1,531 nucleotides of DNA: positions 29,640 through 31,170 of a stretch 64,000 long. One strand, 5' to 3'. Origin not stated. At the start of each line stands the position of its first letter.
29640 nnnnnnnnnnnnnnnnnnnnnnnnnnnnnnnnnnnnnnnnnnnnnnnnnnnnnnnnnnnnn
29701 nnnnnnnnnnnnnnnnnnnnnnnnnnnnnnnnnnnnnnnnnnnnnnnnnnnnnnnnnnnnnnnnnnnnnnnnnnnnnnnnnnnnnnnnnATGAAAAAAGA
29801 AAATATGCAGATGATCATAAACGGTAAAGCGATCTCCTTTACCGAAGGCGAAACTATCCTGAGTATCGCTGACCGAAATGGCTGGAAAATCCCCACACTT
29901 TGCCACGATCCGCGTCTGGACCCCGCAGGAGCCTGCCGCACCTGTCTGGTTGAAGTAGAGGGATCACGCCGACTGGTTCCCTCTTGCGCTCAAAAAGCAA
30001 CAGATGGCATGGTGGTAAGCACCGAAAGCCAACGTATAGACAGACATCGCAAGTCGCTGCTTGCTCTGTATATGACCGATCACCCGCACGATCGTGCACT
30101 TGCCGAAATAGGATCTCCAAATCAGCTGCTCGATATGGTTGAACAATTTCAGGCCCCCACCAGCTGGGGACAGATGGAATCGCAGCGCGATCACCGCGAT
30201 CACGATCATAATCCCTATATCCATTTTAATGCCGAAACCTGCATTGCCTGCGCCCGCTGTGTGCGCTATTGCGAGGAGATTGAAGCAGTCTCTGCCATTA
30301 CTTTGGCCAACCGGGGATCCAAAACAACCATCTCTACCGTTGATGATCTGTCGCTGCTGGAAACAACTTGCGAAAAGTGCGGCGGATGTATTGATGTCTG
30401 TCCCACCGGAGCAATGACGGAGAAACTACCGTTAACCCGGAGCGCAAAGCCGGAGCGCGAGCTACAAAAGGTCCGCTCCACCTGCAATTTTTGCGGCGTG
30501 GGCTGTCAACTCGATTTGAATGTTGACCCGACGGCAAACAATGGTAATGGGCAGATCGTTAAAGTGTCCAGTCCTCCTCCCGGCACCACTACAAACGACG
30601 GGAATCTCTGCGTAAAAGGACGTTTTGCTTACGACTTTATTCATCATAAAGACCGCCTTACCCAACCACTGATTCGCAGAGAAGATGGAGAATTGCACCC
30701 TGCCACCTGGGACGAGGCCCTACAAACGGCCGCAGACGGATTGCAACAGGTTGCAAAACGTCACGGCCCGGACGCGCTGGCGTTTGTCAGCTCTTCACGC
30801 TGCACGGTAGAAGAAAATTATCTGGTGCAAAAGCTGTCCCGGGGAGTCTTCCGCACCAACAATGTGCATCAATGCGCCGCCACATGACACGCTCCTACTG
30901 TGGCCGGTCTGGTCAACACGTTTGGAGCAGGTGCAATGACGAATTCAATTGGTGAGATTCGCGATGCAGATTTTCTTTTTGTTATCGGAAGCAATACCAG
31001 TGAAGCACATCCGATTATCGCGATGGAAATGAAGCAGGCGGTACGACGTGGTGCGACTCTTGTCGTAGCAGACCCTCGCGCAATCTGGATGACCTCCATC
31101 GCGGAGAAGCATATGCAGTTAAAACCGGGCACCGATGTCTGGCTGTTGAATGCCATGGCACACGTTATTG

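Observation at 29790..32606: Formate dehydrogenase alpha subunit is one selenoprotein gene; the ORF track splits it at an in-frame UGA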

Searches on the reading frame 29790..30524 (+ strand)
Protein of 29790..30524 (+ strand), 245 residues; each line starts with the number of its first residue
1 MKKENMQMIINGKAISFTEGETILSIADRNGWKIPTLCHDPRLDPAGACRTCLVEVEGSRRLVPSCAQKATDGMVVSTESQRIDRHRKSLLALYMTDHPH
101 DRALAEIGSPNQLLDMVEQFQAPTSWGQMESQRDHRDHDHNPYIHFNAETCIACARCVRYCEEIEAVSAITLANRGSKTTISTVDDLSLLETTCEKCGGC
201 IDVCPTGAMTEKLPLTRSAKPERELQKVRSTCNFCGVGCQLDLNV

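Call 59: search_solved_structures(query=window:29790-30524:+, max_evalue=1e-10, show_alignments=4)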
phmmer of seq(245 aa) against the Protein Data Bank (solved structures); distinct sequences matched with E-value up to 1e-10: 70 (the best 60 are shown).
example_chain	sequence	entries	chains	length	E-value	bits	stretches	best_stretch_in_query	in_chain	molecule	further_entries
8oh5_C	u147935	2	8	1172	1.8e-42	148.7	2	112-243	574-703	Formate dehydrogenase-O, major subunit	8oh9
9bov_A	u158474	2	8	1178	7.3e-41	143.4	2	137-241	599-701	Molybdopterin oxidoreductase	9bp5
6tg9_A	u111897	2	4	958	3.4e-37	131.4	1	7-242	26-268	Formate dehydrogenase subunit alpha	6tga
8a6t_A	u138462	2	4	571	1.4e-36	129.4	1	7-218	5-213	Electron bifurcating hydrogenase subunit HydA1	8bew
9wxb_B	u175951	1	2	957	5.5e-36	127.5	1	8-242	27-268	Formate dehydrogenase alpha subunit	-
7q5y_A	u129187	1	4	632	5.4e-35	124.2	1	4-243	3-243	NADH dehydrogenase I chain G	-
7t2r_A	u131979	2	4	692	1.4e-34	122.9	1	6-242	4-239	NiFe hydrogenase subunit A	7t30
7vw6_A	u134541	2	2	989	5.9e-34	120.8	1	10-243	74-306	Formate dehydrogenase | Tungsten-containing formate dehydrogenase alpha subunit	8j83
7e5z_A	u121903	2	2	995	6e-34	120.8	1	10-243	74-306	Formate dehydrogenase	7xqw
5lnk_3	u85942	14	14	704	5.8e-30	107.8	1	6-231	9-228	Mitochondrial complex I, 75 kDa subunit | NADH:ubiquinone oxidoreductase core subunit S1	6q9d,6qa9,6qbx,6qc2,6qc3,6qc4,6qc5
5o31_G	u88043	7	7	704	5.8e-30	107.8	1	6-231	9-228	NADH-ubiquinone oxidoreductase 75 kDa subunit, mitochondrial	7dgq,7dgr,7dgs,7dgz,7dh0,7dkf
6zk9_3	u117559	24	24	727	6.1e-30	107.7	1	6-231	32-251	NADH:ubiquinone oxidoreductase core subunit S1 | NADH-ubiquinone oxidoreductase 75 kDa subunit, mitochondrial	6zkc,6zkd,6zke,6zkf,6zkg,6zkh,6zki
7qsd_G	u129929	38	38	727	6.1e-30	107.7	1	6-231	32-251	NADH-ubiquinone oxidoreductase 75 kDa subunit, mitochondrial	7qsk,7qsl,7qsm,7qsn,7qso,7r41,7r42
7zd6_3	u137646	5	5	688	6.5e-30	107.6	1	6-231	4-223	NADH-ubiquinone oxidoreductase 75 kDa subunit, mitochondrial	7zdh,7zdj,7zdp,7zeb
9w2u_G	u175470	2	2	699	6.6e-30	107.6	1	6-231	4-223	NADH-ubiquinone oxidoreductase 75 kDa subunit, mitochondrial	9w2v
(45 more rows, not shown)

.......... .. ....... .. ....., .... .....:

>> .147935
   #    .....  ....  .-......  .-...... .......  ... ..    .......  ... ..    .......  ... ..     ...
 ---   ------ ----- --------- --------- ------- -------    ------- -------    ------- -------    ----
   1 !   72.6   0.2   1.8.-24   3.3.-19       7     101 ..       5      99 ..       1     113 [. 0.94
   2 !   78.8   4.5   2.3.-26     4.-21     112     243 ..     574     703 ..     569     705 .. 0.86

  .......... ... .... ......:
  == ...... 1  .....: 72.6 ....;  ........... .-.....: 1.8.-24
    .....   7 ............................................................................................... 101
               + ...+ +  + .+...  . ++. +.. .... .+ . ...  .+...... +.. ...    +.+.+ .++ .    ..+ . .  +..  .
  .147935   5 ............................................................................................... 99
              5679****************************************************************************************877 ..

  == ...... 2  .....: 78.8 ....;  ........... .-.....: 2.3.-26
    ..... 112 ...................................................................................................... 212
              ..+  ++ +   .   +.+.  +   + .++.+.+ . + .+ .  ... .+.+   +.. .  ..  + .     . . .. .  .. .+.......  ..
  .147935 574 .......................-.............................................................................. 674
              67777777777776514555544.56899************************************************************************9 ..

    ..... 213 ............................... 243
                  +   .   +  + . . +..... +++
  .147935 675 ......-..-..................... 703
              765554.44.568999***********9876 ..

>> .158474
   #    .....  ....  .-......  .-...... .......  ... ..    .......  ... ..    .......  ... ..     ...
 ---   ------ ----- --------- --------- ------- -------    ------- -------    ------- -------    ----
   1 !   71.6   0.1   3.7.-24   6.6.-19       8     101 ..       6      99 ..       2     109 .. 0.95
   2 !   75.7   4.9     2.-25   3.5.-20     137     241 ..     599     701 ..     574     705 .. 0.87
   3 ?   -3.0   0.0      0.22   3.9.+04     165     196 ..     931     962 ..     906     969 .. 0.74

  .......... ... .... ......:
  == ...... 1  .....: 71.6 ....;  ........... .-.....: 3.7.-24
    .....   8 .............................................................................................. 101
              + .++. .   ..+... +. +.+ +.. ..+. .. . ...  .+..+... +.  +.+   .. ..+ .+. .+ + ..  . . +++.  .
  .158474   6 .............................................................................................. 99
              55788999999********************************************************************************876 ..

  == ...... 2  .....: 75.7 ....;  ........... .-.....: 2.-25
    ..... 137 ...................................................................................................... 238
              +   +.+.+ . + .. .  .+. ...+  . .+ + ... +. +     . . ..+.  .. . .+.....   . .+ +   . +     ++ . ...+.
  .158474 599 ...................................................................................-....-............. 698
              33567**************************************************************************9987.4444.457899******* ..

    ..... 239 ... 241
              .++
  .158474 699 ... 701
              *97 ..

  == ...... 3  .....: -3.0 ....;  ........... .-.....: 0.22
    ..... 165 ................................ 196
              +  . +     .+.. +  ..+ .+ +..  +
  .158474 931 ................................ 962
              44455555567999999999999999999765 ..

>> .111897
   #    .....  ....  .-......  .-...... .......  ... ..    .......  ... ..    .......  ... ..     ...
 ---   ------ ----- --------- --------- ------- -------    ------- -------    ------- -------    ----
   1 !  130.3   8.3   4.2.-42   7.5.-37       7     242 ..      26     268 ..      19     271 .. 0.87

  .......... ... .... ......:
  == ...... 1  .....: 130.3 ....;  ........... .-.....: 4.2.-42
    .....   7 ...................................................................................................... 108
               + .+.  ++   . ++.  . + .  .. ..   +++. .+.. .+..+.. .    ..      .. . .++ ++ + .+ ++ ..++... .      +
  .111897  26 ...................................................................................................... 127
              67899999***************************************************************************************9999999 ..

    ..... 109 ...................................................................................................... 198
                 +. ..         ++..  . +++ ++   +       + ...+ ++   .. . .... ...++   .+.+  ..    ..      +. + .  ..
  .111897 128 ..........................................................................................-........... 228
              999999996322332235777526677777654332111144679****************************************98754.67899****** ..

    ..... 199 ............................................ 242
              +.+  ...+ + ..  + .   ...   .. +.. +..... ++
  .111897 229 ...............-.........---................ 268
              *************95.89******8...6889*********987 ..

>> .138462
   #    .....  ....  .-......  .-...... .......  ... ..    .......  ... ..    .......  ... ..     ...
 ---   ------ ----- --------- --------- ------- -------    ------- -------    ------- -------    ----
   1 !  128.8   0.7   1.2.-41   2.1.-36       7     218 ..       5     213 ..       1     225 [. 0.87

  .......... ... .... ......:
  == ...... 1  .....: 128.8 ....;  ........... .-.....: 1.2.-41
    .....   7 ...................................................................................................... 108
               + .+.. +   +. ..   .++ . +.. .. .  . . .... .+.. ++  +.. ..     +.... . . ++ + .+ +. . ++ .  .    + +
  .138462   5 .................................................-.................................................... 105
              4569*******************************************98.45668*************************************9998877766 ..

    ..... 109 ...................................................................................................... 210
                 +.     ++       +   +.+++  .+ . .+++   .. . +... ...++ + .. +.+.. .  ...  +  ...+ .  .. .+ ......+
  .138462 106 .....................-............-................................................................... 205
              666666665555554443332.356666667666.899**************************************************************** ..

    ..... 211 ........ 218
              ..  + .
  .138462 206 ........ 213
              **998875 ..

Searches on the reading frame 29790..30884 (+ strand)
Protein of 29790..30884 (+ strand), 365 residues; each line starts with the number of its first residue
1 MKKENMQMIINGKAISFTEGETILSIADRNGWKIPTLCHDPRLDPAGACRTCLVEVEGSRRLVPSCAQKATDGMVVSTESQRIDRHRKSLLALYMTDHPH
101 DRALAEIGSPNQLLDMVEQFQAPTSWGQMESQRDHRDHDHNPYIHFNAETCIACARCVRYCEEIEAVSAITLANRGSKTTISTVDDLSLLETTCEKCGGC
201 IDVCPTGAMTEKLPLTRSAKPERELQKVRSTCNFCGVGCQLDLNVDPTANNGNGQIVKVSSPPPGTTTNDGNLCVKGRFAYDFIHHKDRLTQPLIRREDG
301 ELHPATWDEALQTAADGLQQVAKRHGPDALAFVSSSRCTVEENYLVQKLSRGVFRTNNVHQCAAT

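Call 9: search_protein_families(library=pfam, proteins=[window:29790-30884:+])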
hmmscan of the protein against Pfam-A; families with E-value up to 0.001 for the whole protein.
window:29790-30884:+ (365 aa): 12 families
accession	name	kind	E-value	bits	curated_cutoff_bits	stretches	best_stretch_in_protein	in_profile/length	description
PF13510.11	Fer2_4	-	3.5e-18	65.9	22.8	1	7-80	5-81/82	2Fe-2S iron-sulfur cluster binding domain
PF00384.28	Molybdopterin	-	3.1e-15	56.5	24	1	289-358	1-74/353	Molybdopterin oxidoreductase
PF04879.21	Molybdop_Fe4S4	-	6.7e-14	52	22.7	1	226-286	2-55/55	Molybdopterin oxidoreductase Fe4S4 domain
PF22117.2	Fer4_Nqo3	-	7.3e-13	48.9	27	1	142-210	2-67/67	NADH-quinone oxidoreductase subunit 3, ferredoxin-like domain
PF12838.12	Fer4_7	-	8.7e-09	36.2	27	1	150-208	1-52/52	4Fe-4S dicluster domain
PF00037.32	Fer4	-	3.4e-07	30.2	21.1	1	192-209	6-23/24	4Fe-4S binding domain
PF00111.32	Fer2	-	7.4e-07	29.5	21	1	10-58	3-49/77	2Fe-2S iron-sulfur cluster binding domain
PF13237.11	Fer4_10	-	3.3e-06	27.3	25.5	1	191-240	6-49/53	4Fe-4S dicluster domain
PF14697.11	Fer4_21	-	3.9e-06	27.3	35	1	147-209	4-57/59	4Fe-4S dicluster domain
PF13484.11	Fer4_16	-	1.4e-05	26.2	30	0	194-216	2-21/66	4Fe-4S double cluster binding domain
PF13187.11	Fer4_9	-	0.00039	20.8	27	1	151-209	2-52/52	4Fe-4S dicluster domain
PF12837.12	Fer4_6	-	0.00063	20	25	0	144-163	2-21/24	4Fe-4S binding domain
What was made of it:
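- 29901..30623 (+): N-terminal Fe-S module. It holds four Cys for a [2Fe-2S] cluster (aa 38-66), two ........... motifs (aa 151-161 and 194-204), and the proximal [4Fe-4S] CxxCxxxC...C with the following Lys (aa 232-239 and 273-278). Pfam Fer2_4, Fer4_Nqo3, Fer4_7 and Molybdop_Fe4S4 (call 9).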

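Call 10: search_protein_families(library=ncbifam, proteins=[window:29790-30884:+])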
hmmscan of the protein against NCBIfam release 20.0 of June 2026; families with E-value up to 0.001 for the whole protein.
window:29790-30884:+ (365 aa): 38 families (the best 25 are shown)
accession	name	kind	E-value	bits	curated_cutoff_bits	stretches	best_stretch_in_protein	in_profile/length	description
TIGR01973.1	NuoG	equivalog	2.3e-74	251.3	470.05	1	9-359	2-334/606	NADH-quinone oxidoreductase subunit NuoG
NF005895.0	PRK07860.1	equivalog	9.5e-59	199.2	802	1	3-361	15-358/811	NADH-quinone oxidoreductase subunit G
NF040763.1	FeFe_hydrog_A6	exception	4.9e-54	183.7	765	1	7-213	2-209/571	NADH-dependent [FeFe] hydrogenase, group A6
NF006305.0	PRK08493.1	equivalog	6.9e-47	160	591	1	6-288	2-294/819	NADH-quinone oxidoreductase subunit G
NF005745.0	PRK07569.1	equivalog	3.8e-45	154.1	333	1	8-214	6-212/238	bidirectional hydrogenase complex protein HoxU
TIGR01591.1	Fdh-alpha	equivalog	2.8e-42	144.7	666.25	1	231-363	2-126/672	formate dehydrogenase subunit alpha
NF040762.1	Hydr_FeFe_Clost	exception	4.9e-36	124.5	900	1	7-217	2-212/572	ferredoxin hydrogenase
NF009454.0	PRK12814.1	equivalog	1.3e-24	86.6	916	1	5-101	3-99/657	putative NADPH-dependent glutamate synthase small subunit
NF010055.0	PRK13532.1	equivalog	9.8e-23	80.3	904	1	220-361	35-175/830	nitrate reductase catalytic subunit NapA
NF047855.1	AssmNtatRedNasC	equivalog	4.5e-22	78.1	1100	1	222-359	14-146/708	assimilatory nitrate reductase catalytic subunit NasC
TIGR01706.1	NAPA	equivalog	3e-21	75.5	930.55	1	220-362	35-176/830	periplasmic nitrate reductase subunit alpha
NF012032.0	PRK15488.1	equivalog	5.1e-13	47.9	694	1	206-345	18-155/759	thiosulfate reductase PhsA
TIGR02512.1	FeFe_hydrog_A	subfamily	6.1e-13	48.4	405.95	1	144-224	2-82/375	[FeFe] hydrogenase, group A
NF041323.1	Nitr_red_NasA_Halo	equivalog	2.3e-12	46.3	1000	1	235-358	3-118/673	assimilatory nitrate reductase NasA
TIGR01553.1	formate-DH-alph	equivalog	5.4e-10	37.7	814.2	1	226-320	43-138/1009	formate dehydrogenase-N subunit alpha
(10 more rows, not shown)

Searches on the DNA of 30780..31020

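Call 54: search_rna_families(source=window, start=30780, end=31020, threshold=evalue, max_evalue=10)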
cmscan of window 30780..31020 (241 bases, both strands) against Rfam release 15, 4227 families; matches with E-value up to 10: 4.
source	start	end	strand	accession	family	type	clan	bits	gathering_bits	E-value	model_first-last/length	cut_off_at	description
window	30882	30940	+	RF01989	SECIS_3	Cis-reg;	-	34.8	63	1.7e-06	1-59/59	no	Selenocysteine insertion sequence 3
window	30930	31009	+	RF00350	snoZ152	Gene; snRNA; snoRNA; CD-box;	-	16.2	50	2.1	1-109/109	no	Small nucleolar RNA Z152/R70/R12/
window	30927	31001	+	RF00439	SNORD87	Gene; snRNA; snoRNA; CD-box;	-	15.7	50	2.2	1-85/85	no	Small nucleolar RNA SNORD87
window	30876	30904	-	RF00622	CPEB3_ribozyme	Gene; ribozyme;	-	11.9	35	1.9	16-43/78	no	Mammalian CPEB3 ribozyme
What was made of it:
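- The Rfam SECIS_3 score (34.8 bits) is below the gathering score of 63 (call 54).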

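Call 55: search_rna_families(source=window, start=30860, end=30960, threshold=evalue, max_evalue=0.01, show_alignments=1)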
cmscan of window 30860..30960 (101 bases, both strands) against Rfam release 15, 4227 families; matches with E-value up to 0.01: 1.
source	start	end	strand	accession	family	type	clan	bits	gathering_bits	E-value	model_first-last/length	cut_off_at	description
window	30882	30940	+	RF01989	SECIS_3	Cis-reg;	-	34.8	63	7e-07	1-59/59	no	Selenocysteine insertion sequence 3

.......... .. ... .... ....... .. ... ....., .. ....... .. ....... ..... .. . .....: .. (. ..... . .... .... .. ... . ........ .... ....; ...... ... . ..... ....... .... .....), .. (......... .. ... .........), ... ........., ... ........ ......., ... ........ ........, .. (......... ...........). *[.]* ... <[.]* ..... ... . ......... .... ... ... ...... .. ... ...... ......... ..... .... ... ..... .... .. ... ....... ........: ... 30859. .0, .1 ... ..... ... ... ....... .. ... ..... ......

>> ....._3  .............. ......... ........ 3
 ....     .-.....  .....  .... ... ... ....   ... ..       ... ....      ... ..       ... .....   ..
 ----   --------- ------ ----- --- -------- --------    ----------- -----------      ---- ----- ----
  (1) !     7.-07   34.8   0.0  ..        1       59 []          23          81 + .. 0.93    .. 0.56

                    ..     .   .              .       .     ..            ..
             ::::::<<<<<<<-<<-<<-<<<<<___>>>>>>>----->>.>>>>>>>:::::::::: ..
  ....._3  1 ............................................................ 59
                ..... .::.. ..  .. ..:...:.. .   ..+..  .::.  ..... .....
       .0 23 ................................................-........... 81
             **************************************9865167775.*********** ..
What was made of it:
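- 30882..30940 (+): Extent of the match to Rfam RF01989 SECIS_3. The full model (1-59) is matched, with UGA aligned on UGA. 34.8 bits, gathering score 63, E 1.7e-6 for the 241 nt searched (calls 54, 55).
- Closest known: Rfam RF01989 SECIS_3. Same: UGA lies on the model's UGA, the 5-bp stem and GUC loop are in the same place, and the consensus encodes U-H-G-P-T-V-A (call 55).
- Closest known: Rfam RF01989 SECIS_3. Different: The score of 34.8 bits is below the gathering score of 63, and several pairs of the outer helix are not standard pairs here (call 55).
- The Rfam SECIS_3 match is full-length (calls 54, 55).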
